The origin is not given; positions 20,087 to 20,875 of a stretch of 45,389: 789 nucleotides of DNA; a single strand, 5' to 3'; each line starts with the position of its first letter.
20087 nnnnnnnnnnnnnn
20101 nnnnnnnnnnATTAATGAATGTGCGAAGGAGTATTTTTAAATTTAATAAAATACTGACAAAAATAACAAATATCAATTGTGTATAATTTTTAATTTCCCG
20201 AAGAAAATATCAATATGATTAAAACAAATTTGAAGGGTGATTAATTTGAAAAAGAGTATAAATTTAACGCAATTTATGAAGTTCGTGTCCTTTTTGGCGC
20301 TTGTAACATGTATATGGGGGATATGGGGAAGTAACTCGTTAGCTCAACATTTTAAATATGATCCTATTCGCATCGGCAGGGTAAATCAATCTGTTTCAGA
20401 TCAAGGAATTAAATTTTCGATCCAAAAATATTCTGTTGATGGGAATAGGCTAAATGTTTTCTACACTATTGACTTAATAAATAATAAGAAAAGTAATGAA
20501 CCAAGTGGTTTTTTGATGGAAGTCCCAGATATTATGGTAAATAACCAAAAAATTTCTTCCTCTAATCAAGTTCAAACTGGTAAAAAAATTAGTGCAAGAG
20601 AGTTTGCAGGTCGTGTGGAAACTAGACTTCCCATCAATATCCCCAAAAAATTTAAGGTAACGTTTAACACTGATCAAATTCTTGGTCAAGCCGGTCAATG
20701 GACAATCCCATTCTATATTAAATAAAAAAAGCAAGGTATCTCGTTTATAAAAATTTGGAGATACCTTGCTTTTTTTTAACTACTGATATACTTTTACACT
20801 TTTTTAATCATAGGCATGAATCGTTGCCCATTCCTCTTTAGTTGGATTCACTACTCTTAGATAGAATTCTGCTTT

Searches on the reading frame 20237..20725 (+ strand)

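Call 60: search_protein_families(library=pfam, proteins=[window:20237-20725:+], max_evalue=0.01)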
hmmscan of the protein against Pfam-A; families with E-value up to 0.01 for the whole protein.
window:20237-20725:+ (162 aa): 1 family
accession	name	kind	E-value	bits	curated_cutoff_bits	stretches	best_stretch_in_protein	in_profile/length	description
PF13786.12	DUF4179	-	1.8e-07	31.9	30.1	1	49-78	63-92/94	Domain of unknown function (DUF4179)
